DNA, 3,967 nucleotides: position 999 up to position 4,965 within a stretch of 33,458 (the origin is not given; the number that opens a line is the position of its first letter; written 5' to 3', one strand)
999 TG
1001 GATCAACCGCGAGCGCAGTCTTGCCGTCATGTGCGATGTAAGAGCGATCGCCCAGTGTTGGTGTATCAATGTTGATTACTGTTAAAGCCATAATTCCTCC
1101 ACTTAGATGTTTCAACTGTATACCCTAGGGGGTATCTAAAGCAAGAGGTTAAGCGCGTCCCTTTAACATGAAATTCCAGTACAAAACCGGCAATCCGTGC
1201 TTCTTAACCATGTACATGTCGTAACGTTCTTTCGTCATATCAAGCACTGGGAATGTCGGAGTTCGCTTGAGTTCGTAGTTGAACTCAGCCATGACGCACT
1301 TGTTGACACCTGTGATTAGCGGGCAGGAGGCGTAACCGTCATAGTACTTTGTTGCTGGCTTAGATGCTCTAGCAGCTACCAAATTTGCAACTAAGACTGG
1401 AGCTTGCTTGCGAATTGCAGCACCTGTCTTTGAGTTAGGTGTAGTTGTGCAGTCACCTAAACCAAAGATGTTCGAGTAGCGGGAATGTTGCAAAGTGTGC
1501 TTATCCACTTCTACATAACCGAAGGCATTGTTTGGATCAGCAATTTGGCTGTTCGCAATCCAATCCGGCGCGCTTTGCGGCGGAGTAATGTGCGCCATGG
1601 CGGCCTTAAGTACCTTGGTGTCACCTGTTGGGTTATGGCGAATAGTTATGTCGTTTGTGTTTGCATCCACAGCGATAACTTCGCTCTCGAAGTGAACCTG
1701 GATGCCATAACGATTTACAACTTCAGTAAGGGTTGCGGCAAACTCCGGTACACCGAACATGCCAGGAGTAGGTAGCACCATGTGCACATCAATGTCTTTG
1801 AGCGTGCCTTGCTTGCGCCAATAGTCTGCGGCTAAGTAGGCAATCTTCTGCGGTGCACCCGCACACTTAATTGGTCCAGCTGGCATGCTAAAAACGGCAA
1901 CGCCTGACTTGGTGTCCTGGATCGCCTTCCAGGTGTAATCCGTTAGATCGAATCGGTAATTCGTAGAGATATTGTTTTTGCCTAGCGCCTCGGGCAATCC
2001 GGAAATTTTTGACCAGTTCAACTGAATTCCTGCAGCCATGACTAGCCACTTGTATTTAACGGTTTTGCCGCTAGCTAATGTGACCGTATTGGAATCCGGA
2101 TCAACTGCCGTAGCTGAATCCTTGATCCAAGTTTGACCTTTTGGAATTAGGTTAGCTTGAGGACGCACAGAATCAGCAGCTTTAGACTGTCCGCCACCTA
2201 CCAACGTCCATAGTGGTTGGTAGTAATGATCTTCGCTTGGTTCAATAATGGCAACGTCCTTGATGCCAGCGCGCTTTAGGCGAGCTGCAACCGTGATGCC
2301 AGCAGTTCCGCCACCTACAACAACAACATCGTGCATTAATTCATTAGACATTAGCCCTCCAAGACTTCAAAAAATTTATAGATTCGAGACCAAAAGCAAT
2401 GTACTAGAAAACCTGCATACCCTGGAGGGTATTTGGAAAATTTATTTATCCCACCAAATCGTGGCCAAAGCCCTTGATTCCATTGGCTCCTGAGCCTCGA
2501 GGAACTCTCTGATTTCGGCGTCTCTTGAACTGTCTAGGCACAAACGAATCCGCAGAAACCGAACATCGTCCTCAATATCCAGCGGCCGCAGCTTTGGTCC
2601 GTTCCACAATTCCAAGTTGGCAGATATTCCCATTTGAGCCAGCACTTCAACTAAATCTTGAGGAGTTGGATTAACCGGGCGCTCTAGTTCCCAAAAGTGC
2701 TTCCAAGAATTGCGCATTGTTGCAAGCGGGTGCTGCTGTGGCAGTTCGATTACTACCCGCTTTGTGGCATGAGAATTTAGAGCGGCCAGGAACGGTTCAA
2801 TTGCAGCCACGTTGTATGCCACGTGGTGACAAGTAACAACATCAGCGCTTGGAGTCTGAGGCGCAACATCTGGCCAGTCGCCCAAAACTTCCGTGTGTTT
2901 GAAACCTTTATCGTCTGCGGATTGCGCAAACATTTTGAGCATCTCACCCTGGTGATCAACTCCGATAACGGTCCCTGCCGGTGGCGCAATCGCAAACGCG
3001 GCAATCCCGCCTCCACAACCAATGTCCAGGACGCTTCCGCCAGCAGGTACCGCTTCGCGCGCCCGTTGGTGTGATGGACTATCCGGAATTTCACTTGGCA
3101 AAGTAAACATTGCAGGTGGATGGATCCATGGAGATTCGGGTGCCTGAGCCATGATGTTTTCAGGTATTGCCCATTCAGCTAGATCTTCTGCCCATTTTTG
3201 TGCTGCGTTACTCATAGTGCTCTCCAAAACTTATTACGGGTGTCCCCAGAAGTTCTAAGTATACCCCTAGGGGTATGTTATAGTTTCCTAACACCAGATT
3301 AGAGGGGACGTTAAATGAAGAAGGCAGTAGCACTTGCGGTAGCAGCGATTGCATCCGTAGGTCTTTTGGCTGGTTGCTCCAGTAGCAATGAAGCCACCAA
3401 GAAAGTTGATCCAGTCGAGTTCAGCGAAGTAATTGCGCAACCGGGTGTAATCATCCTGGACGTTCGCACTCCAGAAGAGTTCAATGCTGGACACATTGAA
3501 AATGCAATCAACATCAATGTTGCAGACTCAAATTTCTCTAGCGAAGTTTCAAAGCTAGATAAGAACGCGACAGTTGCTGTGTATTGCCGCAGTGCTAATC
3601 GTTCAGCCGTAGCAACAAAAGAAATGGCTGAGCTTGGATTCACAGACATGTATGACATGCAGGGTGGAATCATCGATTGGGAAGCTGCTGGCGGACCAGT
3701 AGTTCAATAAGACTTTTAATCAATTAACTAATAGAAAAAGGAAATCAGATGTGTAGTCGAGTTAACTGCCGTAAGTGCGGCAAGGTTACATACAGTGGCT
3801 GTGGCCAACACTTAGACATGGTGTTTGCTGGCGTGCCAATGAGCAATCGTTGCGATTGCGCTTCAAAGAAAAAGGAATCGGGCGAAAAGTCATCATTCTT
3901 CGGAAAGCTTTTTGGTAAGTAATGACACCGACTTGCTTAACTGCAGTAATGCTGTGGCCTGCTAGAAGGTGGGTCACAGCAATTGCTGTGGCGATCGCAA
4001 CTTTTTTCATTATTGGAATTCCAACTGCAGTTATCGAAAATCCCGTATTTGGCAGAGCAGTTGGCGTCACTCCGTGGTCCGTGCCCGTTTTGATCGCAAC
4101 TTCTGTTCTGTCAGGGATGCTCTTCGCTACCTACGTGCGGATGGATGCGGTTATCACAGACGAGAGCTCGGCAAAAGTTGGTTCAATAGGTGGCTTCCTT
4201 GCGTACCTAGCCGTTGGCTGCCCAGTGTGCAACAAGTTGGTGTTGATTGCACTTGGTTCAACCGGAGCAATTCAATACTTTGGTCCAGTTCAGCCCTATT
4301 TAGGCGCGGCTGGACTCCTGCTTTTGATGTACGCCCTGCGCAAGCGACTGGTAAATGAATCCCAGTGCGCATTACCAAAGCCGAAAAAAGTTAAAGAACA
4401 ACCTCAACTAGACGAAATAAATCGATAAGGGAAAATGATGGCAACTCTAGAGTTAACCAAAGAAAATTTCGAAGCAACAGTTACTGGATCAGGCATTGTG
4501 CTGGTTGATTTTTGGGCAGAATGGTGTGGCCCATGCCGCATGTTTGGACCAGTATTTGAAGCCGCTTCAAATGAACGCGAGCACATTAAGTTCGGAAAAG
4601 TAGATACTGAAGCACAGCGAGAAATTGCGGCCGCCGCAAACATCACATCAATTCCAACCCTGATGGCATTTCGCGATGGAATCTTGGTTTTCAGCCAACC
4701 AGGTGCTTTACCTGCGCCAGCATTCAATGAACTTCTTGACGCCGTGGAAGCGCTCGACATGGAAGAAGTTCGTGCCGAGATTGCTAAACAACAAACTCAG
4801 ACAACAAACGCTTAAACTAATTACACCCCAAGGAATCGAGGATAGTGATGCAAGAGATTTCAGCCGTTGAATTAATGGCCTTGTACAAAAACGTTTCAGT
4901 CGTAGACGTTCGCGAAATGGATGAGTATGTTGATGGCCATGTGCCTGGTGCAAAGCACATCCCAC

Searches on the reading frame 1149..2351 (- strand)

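Call 12: search_protein_families(library=pfam, proteins=[window:1149-2351:-], max_evalue=0.00001)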
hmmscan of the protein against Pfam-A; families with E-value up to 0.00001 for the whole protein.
window:1149-2351:- (400 aa): 6 families
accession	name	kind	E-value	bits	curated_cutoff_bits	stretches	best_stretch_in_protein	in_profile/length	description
PF07992.20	Pyr_redox_2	-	1.2e-19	71.3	26.1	1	7-307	1-283/291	Pyridine nucleotide-disulphide oxidoreductase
PF01266.30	DAO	-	3.8e-07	30.4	27.9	0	8-39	1-31/353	FAD dependent oxidoreductase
PF05834.18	Lycopene_cycl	-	6.9e-07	29.1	23.4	0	8-44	1-38/380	Lycopene cyclase protein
PF13738.12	Pyr_redox_3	-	2.3e-06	27.5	30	0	10-37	1-28/305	Pyridine nucleotide-disulphide oxidoreductase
PF00070.33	Pyr_redox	-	7.5e-06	26.8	22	0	9-40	2-32/82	Pyridine nucleotide-disulphide oxidoreductase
PF00890.30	FAD_binding_2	-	9.6e-06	25.5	20.4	0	8-40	1-32/414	FAD binding domain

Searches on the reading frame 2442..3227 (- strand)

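Call 12: search_protein_families(library=pfam, proteins=[window:2442-3227:-], max_evalue=0.00001)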
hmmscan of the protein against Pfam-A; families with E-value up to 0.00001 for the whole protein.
window:2442-3227:- (261 aa): 5 families
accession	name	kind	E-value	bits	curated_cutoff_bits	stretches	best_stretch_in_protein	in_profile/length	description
PF13649.12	Methyltransf_25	-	1.7e-10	41.9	27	1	66-149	1-88/97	Methyltransferase domain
PF13847.12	Methyltransf_31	-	1.2e-09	38.4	27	1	63-155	4-102/145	Methyltransferase domain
PF08241.18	Methyltransf_11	-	3.6e-09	37.6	21.2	1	67-150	1-83/95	Methyltransferase domain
PF08242.18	Methyltransf_12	-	5.1e-08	34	30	1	67-155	1-93/98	Methyltransferase domain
PF13489.12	Methyltransf_23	-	8.7e-08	32.5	27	1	54-185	14-138/164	Methyltransferase domain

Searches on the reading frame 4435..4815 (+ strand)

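Call 12: search_protein_families(library=pfam, proteins=[window:4435-4815:+], max_evalue=0.00001)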
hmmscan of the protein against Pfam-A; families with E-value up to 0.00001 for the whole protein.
window:4435-4815:+ (126 aa): 1 family
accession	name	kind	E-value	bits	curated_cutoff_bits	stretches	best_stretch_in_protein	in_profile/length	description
PF00085.26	Thioredoxin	-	6.7e-25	87.5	23.5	1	4-100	2-100/103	Thioredoxin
